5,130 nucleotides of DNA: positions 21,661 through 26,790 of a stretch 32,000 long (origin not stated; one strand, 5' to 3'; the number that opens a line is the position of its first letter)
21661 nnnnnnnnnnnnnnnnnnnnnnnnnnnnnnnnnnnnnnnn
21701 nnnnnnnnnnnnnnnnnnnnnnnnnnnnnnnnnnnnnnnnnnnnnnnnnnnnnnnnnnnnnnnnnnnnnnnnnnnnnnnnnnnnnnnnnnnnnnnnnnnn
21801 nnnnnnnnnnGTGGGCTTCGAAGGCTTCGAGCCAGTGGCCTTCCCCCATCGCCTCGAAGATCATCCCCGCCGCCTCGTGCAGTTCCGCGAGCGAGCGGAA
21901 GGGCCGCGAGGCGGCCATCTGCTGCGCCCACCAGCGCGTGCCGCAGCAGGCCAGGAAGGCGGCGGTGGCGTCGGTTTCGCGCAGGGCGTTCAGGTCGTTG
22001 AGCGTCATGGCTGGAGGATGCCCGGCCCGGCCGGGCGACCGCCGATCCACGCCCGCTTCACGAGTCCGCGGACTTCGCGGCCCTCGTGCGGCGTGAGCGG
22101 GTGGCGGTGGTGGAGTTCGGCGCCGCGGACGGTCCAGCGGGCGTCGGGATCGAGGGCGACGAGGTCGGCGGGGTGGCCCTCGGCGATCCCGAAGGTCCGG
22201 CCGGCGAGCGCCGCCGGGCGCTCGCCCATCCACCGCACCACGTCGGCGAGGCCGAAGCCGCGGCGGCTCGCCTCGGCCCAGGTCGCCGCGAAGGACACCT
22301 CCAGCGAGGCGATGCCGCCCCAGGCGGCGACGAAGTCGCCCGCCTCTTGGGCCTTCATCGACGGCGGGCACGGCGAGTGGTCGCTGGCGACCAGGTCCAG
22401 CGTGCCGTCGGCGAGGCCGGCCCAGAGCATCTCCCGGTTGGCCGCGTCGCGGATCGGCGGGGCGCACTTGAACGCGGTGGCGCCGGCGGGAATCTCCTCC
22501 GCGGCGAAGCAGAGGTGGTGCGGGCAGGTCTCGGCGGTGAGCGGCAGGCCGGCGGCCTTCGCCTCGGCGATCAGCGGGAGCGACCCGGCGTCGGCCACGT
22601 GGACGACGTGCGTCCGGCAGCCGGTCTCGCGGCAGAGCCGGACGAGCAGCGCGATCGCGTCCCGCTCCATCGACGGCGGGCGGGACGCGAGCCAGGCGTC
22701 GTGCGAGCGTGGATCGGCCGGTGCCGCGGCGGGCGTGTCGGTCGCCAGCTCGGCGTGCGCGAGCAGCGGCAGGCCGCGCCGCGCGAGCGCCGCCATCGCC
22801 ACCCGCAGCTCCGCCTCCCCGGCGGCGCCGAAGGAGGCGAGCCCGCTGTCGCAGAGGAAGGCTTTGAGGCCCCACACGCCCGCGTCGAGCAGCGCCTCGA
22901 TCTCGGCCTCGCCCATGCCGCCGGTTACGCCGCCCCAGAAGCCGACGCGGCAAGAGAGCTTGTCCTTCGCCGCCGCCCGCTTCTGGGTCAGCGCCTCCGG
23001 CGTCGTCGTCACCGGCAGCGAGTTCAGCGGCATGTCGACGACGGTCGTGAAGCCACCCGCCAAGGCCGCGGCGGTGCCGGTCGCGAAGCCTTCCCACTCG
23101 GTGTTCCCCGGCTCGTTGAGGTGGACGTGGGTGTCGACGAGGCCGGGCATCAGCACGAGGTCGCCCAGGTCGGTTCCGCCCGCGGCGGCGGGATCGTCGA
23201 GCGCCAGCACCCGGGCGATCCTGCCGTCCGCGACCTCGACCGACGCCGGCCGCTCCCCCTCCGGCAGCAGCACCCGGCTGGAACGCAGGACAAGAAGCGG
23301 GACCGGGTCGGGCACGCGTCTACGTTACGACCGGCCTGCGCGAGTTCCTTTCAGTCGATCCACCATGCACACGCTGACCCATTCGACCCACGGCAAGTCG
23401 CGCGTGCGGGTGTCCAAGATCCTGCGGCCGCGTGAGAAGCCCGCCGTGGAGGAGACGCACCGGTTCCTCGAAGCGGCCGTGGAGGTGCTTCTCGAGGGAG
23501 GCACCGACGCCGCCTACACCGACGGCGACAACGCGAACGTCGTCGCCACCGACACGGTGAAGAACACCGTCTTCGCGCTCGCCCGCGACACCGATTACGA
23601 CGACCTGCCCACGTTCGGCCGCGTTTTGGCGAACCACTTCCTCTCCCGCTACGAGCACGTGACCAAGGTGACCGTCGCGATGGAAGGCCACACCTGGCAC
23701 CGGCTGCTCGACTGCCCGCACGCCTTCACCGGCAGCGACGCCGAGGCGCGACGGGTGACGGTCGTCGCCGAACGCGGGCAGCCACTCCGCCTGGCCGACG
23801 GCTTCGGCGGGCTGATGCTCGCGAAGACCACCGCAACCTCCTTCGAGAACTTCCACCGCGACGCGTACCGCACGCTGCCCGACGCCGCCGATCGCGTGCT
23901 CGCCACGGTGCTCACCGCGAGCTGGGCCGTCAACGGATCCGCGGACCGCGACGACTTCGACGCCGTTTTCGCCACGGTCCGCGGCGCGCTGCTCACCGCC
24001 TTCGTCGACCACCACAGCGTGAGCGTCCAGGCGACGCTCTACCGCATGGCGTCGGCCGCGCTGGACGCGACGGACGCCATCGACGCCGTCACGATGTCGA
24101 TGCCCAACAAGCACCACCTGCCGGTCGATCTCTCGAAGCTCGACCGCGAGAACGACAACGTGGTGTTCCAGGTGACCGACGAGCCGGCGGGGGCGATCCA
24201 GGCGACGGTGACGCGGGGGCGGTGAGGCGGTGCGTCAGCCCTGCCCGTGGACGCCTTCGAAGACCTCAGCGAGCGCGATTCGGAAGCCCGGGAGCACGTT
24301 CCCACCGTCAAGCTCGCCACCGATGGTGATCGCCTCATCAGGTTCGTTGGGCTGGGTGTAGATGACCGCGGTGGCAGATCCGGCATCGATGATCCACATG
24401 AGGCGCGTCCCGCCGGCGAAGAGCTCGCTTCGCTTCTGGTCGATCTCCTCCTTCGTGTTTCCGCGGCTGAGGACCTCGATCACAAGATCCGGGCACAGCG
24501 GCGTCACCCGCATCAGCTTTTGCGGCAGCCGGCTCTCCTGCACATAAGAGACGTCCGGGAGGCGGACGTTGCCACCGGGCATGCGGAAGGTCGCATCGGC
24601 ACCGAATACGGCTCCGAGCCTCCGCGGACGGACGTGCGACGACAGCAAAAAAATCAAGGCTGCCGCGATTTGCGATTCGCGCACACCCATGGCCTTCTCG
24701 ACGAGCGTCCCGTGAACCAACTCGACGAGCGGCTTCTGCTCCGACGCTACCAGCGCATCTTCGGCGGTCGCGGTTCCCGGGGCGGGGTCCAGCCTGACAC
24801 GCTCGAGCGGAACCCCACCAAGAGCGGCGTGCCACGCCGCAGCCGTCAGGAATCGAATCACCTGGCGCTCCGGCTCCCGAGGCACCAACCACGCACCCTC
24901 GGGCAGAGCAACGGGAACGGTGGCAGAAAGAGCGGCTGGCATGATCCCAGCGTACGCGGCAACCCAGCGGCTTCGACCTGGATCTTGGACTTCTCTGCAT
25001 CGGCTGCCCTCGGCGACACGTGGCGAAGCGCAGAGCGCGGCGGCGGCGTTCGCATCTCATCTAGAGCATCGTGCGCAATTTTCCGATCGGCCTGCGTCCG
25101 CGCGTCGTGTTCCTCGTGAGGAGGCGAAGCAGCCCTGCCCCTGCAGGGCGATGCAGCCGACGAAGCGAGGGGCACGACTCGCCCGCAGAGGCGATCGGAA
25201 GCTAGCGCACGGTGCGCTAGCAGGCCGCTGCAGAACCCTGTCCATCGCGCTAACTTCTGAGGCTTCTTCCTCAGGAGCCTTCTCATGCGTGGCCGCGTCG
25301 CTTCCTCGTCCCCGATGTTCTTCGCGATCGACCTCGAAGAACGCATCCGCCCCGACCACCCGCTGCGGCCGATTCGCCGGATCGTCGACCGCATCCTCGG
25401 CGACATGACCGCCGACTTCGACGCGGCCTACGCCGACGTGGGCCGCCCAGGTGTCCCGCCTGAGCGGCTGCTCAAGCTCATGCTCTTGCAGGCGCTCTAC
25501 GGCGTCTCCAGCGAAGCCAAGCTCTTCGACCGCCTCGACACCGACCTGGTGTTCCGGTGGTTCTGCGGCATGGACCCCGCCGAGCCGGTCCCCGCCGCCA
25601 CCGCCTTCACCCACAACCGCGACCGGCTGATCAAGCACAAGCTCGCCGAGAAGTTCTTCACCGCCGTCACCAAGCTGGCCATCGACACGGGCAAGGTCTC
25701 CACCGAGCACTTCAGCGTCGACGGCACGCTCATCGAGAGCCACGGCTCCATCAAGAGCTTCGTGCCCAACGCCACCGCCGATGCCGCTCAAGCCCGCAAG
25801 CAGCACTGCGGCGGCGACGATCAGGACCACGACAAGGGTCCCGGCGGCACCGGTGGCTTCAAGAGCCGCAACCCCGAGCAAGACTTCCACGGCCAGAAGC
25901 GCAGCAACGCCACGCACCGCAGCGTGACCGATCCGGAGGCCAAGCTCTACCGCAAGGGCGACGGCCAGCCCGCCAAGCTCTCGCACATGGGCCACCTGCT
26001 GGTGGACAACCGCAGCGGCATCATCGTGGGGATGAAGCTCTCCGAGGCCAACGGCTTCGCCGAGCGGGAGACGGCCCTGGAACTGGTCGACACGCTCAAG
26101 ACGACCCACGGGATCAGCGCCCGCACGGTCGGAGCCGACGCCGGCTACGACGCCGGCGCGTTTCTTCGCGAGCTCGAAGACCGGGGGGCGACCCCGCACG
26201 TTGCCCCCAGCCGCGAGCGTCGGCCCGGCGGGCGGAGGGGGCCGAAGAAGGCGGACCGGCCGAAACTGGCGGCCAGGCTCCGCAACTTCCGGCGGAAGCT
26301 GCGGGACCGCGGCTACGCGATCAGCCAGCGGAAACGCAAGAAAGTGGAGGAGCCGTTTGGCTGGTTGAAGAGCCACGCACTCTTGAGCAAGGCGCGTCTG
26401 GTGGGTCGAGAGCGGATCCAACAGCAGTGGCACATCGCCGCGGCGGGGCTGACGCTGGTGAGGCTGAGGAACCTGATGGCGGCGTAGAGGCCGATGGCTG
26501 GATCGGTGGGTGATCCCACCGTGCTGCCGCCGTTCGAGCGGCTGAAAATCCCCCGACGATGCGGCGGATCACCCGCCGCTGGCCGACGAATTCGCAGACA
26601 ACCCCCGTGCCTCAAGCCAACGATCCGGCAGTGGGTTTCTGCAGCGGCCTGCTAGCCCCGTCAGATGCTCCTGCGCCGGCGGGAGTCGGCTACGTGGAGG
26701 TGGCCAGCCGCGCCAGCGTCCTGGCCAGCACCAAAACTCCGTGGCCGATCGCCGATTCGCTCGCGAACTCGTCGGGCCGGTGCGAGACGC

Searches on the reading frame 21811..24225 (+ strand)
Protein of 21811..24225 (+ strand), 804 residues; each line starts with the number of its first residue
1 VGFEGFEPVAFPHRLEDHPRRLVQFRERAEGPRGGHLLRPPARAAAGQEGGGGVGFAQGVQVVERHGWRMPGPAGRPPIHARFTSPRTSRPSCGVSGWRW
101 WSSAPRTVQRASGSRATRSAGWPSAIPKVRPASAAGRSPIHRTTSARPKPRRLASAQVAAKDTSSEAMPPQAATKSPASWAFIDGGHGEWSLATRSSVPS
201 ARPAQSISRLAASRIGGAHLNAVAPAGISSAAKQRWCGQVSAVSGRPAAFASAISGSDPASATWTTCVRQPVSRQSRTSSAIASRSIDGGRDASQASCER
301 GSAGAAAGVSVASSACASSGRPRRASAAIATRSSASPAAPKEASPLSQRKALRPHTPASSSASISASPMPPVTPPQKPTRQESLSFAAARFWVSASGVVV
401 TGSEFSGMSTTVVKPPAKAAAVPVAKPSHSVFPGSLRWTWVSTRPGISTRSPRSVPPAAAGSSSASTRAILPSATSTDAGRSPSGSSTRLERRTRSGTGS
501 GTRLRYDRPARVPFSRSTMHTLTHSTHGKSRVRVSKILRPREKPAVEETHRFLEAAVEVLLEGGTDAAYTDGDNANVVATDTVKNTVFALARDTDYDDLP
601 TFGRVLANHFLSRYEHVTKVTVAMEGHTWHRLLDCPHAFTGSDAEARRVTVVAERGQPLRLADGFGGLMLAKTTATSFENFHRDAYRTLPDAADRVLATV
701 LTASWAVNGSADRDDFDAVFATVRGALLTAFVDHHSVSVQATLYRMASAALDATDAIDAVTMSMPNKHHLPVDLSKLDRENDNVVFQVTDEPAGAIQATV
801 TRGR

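Call 63: search_protein_families(library=pfam, proteins=[window:21811-24225:+], max_evalue=0.00001)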
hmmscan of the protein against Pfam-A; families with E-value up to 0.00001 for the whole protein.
window:21811-24225:+ (804 aa): 1 family
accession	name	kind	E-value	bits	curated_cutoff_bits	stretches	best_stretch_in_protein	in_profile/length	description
PF01014.23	Uricase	-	6.3e-48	163.2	25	2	664-797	4-140/140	Uricase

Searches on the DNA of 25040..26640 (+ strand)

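Call 82: search_dna_similar(query=window:25040-26640:+, collection=plasmids, mode=near, max_rows=5)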
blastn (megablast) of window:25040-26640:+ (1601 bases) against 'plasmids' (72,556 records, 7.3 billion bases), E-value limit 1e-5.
Records with a match: 1; places in all: 1; records where one place covers at least 80% of the query: 0.
Best place of each record, by identity: 80-90% 1.
By first word of the organism name: Eleftheria 1.
By predicted mobility (MOB-suite, as given by PLSDB): mobilizable 1.
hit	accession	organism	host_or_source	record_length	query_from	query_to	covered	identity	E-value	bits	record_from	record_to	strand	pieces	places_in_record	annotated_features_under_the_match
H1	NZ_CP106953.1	Eleftheria terrae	soil sample,soil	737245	665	730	4%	85.3%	5e-8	68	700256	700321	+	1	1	none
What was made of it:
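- Tried and rejected: (7) I tried to confirm the organism through the plasmid collection, without result (call 82).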
